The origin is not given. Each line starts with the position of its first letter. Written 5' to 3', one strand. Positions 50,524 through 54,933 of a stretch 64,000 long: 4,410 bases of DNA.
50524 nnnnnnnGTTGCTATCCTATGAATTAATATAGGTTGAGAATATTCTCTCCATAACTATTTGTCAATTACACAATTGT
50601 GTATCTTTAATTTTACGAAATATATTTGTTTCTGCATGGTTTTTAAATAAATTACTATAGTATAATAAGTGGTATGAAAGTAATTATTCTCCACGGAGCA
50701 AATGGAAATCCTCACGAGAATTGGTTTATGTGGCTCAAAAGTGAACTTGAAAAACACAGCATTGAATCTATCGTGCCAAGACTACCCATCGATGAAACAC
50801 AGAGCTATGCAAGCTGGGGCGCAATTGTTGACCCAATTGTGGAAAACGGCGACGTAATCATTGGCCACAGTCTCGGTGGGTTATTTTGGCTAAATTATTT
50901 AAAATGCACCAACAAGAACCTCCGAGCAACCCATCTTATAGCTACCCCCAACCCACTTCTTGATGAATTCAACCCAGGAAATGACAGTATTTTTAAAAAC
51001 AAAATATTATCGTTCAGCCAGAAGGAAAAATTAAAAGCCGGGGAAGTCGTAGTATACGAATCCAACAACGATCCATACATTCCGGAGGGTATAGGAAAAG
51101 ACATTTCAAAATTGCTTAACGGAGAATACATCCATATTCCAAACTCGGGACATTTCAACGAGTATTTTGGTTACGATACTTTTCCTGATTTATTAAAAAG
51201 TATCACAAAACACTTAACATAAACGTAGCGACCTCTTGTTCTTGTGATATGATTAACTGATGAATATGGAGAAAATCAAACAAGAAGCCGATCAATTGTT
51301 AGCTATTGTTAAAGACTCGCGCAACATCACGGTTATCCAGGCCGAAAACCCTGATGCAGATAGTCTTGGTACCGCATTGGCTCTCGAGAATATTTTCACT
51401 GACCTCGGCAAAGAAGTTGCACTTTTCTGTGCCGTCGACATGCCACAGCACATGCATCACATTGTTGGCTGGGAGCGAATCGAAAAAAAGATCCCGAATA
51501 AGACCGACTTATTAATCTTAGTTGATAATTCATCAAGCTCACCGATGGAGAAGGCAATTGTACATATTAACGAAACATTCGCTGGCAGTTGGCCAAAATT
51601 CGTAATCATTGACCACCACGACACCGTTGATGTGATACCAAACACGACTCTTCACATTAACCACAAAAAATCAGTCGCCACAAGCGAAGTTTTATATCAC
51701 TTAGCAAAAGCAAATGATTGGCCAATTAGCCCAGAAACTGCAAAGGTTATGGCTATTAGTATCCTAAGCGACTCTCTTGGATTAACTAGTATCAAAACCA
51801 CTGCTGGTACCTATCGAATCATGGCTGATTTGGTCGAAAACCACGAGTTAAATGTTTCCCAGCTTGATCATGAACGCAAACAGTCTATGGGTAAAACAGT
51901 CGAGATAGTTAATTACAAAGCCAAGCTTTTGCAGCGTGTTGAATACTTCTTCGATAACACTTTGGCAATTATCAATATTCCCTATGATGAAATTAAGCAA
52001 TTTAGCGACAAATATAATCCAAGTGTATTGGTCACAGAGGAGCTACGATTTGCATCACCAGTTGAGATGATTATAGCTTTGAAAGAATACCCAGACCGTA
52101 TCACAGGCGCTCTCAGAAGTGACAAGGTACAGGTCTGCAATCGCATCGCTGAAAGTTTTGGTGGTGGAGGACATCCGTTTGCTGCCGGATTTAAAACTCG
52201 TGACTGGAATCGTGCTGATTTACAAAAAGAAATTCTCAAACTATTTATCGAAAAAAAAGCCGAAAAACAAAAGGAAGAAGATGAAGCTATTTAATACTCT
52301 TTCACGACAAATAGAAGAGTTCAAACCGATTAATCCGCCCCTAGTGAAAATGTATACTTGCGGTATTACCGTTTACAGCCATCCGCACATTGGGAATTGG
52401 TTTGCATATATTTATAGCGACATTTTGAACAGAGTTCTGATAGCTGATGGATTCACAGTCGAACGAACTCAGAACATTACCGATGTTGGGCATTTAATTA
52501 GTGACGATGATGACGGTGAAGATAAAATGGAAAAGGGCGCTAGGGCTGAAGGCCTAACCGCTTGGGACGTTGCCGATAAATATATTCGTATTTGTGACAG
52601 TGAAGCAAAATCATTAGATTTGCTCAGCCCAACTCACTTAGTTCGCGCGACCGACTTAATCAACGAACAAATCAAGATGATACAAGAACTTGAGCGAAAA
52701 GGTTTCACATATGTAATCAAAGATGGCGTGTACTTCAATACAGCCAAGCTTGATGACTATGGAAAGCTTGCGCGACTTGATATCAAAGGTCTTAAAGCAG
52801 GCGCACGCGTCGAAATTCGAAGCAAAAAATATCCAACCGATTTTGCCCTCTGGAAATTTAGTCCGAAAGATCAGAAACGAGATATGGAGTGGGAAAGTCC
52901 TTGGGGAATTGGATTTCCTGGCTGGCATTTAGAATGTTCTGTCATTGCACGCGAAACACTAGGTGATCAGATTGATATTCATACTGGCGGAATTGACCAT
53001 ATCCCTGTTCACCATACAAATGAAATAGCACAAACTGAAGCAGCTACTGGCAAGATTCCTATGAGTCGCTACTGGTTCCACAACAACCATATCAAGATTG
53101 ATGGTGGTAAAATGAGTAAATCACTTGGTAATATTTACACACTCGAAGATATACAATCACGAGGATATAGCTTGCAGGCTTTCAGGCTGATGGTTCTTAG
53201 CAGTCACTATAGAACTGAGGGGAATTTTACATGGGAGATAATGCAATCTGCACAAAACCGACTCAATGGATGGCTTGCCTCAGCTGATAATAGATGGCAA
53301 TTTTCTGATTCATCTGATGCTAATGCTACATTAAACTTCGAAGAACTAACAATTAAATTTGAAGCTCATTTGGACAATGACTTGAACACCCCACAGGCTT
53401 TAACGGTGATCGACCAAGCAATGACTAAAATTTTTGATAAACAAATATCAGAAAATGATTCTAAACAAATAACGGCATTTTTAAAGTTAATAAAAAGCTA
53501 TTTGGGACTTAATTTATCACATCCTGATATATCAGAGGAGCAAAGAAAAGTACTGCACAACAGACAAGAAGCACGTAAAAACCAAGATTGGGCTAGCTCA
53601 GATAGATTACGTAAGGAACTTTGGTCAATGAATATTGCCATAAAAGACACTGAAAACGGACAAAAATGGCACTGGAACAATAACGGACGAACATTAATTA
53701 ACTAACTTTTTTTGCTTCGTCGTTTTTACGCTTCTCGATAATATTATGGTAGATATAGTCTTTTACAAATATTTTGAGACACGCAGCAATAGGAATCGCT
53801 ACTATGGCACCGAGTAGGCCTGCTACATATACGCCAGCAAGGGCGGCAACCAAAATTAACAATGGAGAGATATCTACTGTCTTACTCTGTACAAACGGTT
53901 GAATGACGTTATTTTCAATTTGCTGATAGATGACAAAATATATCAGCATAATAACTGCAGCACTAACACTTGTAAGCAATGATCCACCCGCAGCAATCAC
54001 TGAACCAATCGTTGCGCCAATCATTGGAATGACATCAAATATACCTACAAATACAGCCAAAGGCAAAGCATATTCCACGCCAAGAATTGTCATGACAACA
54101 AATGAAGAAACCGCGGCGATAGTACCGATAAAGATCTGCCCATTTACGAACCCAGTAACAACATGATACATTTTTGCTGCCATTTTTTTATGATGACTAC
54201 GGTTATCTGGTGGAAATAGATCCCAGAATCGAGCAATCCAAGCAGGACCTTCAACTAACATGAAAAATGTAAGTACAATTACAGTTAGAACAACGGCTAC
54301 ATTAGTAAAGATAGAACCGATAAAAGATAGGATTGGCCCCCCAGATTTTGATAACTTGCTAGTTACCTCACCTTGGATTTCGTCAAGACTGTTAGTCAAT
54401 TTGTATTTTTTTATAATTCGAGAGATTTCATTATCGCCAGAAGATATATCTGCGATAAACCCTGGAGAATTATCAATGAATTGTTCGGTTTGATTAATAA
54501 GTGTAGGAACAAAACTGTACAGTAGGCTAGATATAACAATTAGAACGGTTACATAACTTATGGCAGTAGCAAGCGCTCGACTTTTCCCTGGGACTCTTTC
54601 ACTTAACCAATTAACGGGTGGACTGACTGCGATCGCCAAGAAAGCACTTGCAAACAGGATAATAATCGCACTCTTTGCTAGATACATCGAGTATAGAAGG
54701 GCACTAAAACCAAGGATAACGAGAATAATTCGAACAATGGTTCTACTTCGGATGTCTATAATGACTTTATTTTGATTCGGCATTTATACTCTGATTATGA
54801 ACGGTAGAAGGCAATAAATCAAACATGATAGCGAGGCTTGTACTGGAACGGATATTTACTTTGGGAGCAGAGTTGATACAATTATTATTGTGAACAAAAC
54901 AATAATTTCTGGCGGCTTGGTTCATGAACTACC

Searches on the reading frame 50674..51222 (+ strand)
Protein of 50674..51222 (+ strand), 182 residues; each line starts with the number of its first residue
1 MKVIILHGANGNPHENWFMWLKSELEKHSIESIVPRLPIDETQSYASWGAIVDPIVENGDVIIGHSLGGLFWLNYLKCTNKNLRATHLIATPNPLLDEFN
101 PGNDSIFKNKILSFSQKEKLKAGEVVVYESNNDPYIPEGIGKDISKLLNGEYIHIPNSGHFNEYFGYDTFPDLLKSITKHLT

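Call 77: search_protein_families(library=pfam, proteins=[window:50674-51222:+], max_evalue=0.0001)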
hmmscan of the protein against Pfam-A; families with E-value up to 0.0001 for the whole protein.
window:50674-51222:+ (182 aa): 3 families
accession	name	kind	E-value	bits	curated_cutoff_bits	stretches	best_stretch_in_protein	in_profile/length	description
PF06821.19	Ser_hydrolase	-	7.9e-14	52.4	22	1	3-175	1-168/172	Serine hydrolase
PF00561.26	Abhydrolase_1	-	2.1e-07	31.3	25.8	0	61-101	72-114/245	alpha/beta hydrolase fold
PF12697.13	Abhydrolase_6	-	6.2e-05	24.2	26.3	0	3-70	1-78/217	Alpha/beta hydrolase family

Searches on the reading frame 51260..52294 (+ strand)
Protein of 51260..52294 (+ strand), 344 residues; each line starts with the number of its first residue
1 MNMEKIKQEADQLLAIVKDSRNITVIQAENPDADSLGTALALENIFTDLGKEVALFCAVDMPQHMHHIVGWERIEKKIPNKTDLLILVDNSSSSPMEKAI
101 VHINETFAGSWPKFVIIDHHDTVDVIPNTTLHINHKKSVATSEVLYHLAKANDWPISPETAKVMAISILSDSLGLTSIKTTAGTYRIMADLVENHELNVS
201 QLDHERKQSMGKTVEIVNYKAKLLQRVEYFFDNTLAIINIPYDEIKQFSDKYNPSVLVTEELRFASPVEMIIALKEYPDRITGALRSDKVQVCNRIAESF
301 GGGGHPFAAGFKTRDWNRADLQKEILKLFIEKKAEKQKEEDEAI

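Call 49: search_protein_families(library=pfam, proteins=[window:51260-52294:+], max_evalue=0.0001)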
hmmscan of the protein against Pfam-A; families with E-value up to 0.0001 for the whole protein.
window:51260-52294:+ (344 aa): 2 families
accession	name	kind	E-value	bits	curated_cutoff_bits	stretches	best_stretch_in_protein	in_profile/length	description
PF01368.27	DHH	-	2.9e-15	57.1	28.1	1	22-168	1-125/125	DHH family, N-terminal domain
PF02272.25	DHHA1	-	6.2e-06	27.1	25.9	1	261-329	24-99/102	DHHA1 domain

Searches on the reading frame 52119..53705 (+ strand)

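Call 49: search_protein_families(library=pfam, proteins=[window:52119-53705:+], max_evalue=0.0001)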
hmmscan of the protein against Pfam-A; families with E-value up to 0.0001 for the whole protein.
window:52119-53705:+ (528 aa): 5 families
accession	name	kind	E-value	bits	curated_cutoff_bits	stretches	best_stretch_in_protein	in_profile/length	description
PF01406.26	tRNA-synt_1e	-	1.6e-86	290.8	27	1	68-379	2-300/301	tRNA synthetases class I (C) catalytic domain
PF23493.1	CysS_C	-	9.5e-10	38.9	23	1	468-517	1-50/51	Cysteinyl-tRNA ligase anticodon binding domain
PF09334.17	tRNA-synt_1g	-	1e-09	38.1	20.1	0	297-380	294-376/391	tRNA synthetases class I (M)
PF00133.28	tRNA-synt_1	-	6.7e-06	25.5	22.7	0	286-369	330-412/414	tRNA synthetases class I (I, L, M and V)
PF09190.17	DALR_2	-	2.4e-05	25.2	22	1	413-461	1-49/57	DALR domain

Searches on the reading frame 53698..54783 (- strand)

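Call 49: search_protein_families(library=pfam, proteins=[window:53698-54783:-], max_evalue=0.0001)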
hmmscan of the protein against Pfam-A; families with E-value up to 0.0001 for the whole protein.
window:53698-54783:- (361 aa): 1 family
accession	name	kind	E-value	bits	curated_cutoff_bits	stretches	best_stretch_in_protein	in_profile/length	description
PF01594.21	AI-2E_transport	-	1.3e-60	205.8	34.3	1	19-343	3-326/327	AI-2E family transporter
